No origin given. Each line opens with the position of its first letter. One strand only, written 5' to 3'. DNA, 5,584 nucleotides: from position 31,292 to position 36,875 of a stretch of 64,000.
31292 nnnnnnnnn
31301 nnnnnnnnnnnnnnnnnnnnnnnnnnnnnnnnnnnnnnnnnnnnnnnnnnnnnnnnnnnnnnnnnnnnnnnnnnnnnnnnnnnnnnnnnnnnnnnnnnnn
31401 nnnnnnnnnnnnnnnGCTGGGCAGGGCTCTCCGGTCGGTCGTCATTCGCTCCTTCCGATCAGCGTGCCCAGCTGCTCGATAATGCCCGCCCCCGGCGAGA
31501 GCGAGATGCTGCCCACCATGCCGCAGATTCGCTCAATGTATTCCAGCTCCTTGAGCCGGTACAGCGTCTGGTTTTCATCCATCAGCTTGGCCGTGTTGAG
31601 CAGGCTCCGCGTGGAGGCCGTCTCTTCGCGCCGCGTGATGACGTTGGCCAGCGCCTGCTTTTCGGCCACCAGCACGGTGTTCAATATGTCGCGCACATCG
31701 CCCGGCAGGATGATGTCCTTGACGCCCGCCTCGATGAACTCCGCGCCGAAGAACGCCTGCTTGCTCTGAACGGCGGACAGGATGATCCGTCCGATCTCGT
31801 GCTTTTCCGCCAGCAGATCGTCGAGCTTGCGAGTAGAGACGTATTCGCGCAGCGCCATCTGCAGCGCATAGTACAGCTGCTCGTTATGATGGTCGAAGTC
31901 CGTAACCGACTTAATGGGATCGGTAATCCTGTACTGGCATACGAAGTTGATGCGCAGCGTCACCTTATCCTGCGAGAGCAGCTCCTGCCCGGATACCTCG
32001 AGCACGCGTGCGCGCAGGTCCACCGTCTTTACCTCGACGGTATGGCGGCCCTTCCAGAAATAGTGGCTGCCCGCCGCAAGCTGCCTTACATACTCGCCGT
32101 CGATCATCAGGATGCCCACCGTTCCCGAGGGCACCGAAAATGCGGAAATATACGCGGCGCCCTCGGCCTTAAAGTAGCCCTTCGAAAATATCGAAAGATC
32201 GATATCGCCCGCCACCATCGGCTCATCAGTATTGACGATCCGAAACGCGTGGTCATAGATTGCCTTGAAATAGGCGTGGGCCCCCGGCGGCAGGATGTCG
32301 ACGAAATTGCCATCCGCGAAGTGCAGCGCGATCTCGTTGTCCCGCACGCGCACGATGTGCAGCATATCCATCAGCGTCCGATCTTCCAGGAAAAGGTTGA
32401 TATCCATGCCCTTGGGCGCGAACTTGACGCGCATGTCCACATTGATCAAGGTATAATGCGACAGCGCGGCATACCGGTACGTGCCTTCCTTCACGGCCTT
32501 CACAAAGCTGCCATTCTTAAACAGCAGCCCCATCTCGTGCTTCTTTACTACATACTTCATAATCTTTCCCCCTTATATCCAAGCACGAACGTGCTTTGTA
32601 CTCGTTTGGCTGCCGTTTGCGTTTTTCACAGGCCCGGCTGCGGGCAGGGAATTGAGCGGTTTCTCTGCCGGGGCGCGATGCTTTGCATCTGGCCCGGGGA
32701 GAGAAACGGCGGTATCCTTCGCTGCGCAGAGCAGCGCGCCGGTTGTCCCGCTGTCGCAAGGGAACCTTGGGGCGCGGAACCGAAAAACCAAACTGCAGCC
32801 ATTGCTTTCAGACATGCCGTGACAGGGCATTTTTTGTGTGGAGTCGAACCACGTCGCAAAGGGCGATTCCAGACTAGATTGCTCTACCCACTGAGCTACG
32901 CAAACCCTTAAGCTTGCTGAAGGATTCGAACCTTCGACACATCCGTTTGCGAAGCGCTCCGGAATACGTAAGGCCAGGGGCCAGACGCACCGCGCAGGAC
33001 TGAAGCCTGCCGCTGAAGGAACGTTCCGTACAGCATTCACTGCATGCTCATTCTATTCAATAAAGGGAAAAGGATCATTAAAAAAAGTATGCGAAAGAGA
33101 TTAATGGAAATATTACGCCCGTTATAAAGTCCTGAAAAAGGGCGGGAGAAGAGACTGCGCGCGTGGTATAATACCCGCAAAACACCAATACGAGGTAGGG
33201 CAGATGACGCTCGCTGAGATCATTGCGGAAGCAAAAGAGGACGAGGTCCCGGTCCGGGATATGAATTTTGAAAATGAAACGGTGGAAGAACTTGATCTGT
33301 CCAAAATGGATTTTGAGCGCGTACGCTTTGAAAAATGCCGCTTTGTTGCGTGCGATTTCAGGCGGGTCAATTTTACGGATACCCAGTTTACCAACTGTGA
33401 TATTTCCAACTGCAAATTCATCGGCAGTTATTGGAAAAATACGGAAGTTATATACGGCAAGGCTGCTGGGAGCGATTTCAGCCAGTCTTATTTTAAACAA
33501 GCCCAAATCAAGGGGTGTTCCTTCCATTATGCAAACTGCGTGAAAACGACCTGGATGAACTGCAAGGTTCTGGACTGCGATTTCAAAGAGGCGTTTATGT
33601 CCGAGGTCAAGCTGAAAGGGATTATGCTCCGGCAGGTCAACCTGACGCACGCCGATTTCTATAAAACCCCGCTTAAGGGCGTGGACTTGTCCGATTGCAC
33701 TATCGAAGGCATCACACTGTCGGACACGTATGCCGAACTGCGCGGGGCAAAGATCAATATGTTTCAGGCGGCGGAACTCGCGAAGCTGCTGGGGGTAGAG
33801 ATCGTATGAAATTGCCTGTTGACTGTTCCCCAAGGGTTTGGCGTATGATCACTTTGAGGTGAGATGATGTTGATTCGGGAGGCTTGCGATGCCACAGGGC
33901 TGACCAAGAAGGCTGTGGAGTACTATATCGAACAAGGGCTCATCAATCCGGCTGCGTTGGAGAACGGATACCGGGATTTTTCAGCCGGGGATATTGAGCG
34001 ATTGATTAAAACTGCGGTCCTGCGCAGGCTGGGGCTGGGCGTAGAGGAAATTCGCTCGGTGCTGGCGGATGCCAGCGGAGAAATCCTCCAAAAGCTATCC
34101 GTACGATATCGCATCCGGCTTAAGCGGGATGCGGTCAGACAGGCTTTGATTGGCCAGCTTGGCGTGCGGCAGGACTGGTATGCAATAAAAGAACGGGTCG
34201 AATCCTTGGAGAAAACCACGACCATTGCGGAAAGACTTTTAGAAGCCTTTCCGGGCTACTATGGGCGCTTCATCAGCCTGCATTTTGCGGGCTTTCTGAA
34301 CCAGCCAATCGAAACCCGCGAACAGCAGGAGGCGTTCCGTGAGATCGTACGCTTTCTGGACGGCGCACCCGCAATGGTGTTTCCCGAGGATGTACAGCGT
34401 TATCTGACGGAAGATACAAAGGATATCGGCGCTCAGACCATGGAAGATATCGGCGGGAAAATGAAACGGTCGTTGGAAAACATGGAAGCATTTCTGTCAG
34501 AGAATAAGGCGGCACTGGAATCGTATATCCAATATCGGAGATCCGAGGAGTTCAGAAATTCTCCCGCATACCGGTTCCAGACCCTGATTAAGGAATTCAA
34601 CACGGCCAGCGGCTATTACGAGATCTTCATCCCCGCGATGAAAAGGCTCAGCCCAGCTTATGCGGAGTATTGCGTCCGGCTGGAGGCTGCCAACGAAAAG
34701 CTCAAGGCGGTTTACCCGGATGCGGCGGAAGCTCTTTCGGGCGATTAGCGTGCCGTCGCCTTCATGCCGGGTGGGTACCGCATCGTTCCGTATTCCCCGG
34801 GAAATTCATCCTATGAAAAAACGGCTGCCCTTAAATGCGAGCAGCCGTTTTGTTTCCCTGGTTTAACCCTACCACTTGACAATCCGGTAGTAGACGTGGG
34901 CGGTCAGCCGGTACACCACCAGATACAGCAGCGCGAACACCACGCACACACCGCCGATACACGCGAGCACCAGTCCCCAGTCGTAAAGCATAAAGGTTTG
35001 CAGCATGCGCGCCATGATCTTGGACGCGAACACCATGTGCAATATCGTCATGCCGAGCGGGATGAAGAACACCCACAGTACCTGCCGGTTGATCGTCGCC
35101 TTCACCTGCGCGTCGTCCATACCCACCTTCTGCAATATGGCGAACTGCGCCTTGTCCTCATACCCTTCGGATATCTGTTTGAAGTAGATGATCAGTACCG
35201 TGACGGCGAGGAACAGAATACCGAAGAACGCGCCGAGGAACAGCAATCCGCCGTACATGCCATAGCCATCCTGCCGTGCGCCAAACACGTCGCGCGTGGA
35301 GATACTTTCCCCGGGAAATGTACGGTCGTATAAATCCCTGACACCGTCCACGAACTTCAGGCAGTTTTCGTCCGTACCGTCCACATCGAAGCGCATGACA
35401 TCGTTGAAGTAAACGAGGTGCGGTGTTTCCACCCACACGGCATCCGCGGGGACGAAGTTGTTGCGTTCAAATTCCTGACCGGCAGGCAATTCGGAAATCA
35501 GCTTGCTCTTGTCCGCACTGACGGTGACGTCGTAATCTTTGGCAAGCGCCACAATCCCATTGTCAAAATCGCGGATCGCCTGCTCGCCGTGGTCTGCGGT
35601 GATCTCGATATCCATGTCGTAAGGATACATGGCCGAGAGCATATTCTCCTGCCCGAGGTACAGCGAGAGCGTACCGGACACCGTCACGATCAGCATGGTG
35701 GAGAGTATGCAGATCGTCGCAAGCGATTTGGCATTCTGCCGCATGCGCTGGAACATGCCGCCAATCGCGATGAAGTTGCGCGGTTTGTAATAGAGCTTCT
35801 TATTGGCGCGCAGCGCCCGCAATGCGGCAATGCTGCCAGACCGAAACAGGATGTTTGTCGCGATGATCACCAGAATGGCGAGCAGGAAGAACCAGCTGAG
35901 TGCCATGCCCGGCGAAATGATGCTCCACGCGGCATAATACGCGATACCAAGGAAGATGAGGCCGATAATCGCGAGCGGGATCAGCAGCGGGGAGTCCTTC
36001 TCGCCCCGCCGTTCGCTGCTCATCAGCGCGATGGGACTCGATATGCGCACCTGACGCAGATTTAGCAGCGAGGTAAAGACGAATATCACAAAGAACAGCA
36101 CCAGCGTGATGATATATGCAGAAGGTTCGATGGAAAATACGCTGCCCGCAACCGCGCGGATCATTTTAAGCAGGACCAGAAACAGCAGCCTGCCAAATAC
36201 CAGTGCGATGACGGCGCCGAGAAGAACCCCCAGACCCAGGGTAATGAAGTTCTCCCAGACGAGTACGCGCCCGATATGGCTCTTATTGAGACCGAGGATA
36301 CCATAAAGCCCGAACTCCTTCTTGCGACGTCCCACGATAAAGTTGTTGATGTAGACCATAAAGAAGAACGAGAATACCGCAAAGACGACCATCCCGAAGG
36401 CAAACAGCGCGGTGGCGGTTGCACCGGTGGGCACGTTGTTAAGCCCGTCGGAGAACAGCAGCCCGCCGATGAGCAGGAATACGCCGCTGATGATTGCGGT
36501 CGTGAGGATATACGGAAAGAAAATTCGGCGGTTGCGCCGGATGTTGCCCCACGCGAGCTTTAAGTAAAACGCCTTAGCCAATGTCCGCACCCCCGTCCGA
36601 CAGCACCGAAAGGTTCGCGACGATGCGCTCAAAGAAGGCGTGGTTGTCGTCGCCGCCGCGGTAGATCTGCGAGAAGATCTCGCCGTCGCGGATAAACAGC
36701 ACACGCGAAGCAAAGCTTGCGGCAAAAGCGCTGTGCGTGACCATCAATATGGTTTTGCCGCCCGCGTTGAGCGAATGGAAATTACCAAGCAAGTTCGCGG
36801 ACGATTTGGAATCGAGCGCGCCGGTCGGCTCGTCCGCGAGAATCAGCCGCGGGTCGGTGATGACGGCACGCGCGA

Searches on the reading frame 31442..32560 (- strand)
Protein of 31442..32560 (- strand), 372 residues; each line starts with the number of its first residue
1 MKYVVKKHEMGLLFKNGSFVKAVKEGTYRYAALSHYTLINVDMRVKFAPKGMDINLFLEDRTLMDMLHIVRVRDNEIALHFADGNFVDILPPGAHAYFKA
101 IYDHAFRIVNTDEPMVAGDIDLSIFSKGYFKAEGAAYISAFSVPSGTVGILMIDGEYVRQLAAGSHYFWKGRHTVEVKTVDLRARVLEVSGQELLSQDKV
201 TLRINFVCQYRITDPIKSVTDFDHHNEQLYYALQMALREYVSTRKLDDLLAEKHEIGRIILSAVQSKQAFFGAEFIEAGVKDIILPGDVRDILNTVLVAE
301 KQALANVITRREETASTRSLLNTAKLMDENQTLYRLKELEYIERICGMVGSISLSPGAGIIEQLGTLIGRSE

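Call 68: search_protein_families(library=ncbifam, proteins=[window:31442-32560:-], max_evalue=0.001)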
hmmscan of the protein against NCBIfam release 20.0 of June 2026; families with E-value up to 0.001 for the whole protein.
window:31442-32560:- (372 aa): 2 families
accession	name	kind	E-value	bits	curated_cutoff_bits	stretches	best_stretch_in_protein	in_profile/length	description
TIGR01933.1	hflK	equivalog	8.1e-09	35.3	159.4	1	149-302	10-164/261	FtsH protease activity modulator HflK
NF008181.0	PRK10930.1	equivalog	1.2e-06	27.6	660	1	168-256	123-211/419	FtsH protease activity modulator HflK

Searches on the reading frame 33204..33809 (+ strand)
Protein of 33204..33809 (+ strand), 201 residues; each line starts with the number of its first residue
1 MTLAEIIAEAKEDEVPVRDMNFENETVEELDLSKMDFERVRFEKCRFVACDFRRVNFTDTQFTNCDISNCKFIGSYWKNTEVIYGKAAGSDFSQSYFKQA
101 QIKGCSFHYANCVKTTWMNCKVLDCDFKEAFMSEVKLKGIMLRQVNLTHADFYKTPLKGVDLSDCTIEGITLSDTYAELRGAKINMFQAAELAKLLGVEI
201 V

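Call 68: search_protein_families(library=ncbifam, proteins=[window:33204-33809:+], max_evalue=0.001)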
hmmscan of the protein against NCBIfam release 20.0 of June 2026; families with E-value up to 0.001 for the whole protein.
window:33204-33809:+ (201 aa): 18 families
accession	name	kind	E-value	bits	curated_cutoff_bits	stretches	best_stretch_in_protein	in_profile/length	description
NF033086.2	penta_rpt_Qnr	equivalog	4.9e-16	59.1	240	2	94-200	105-209/211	Qnr family pentapeptide repeat protein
NF012152.0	penta_rpt_QnrC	exception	7.6e-16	58.8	500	3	20-69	1-50/221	QnrC family quinolone resistance pentapeptide repeat protein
NF000421.1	penta_rpt_QnrVC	exception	9.7e-14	51.8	460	2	27-163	8-140/218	QnrVC family quinolone resistance pentapeptide repeat protein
NF012151.0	penta_rpt_QnrAS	exception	1.3e-13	51.5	490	2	93-198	110-213/218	QnrAS family quinolone resistance pentapeptide repeat protein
NF051894.1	anti_phage_HalA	equivalog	1.9e-13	50.3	250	3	17-75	69-127/338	anti-phage Hailong system effector protein HalA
NF000071.4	penta_rpt_QnrA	exception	2.3e-13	50.4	450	2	94-199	111-214/218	QnrA family quinolone resistance pentapeptide repeat protein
NF047416.1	penta_HetL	equivalog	2.6e-13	49.9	260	2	15-117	18-120/218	heterocyst differentiation pentapeptide repeat protein HetL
NF000056.3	penta_rpt_QnrS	exception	1.9e-12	47.3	460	2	23-112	4-84/218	QnrS family quinolone resistance pentapeptide repeat protein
NF052603.1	penta_Alr5209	equivalog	9.6e-11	41.8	125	1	126-184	19-75/113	Alr5209 family pentapeptide repeat protein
NF038182.1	penta_rpt_SmQnr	exception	2.1e-10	40.8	460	1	26-201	25-214/215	SmQnr family pentapeptide repeat protein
NF000349.1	mfpA_AE000516.2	equivalog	1.2e-09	38.2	360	1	31-194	13-174/183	pentapeptide repeat protein MfpA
NF000420.1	penta_rpt_QnrB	exception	3.2e-09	37.1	460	1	17-201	15-213/214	QnrB family quinolone resistance pentapeptide repeat protein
NF000139.2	penta_rpt_QnrD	exception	6.8e-08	32.7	425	1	19-198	22-210/214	QnrD family quinolone resistance pentapeptide repeat protein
NF033375.2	penta_rpt_QnrE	exception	9.4e-08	32.3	480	1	23-200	21-212/214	QnrE family quinolone resistance pentapeptide repeat protein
NF011744.0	PRK15197.1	equivalog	2e-07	30.5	274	1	89-199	158-266/291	SPI-2 type III secretion system effector PipB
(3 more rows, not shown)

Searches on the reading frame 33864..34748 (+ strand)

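Call 46: search_protein_families(library=pfam, proteins=[window:33864-34748:+])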
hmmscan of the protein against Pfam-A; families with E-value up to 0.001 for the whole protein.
window:33864-34748:+ (294 aa): 2 families
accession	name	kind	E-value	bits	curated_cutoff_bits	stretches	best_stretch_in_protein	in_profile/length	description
PF13411.12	MerR_1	-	2e-11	44.2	21.6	1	3-68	2-67/69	MerR HTH family regulatory protein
PF00376.29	MerR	-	2.4e-07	30.9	28.2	1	4-39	2-38/38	MerR family regulatory protein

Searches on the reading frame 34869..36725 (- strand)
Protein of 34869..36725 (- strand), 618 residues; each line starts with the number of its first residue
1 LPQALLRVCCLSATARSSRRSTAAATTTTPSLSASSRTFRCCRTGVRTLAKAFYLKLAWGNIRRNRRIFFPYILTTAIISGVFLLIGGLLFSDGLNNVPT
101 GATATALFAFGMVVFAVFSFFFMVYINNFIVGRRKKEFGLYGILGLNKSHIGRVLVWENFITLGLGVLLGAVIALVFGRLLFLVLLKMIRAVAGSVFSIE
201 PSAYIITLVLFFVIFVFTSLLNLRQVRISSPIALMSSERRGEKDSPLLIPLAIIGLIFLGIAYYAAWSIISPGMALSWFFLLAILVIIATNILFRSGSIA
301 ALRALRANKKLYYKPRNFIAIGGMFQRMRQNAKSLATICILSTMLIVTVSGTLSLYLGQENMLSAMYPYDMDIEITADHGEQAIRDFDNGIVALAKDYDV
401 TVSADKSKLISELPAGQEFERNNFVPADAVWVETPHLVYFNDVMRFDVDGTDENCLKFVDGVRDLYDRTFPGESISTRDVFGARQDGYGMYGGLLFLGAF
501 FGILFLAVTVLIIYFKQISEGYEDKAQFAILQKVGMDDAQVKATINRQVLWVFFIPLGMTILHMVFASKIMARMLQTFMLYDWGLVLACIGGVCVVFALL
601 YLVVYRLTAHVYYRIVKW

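Call 3: search_protein_families(library=ncbifam, proteins=[window:34869-36725:-])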
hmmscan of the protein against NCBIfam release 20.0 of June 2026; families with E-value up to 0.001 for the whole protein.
window:34869-36725:- (618 aa): 0 families

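Call 4: search_protein_families(library=pfam, proteins=[window:34869-36725:-])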
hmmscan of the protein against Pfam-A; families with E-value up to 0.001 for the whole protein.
window:34869-36725:- (618 aa): 1 family
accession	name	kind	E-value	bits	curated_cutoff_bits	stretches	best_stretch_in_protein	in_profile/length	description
PF02687.27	FtsX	-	8.3e-18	65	25.5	2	110-230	2-119/120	FtsX-like permease C-terminal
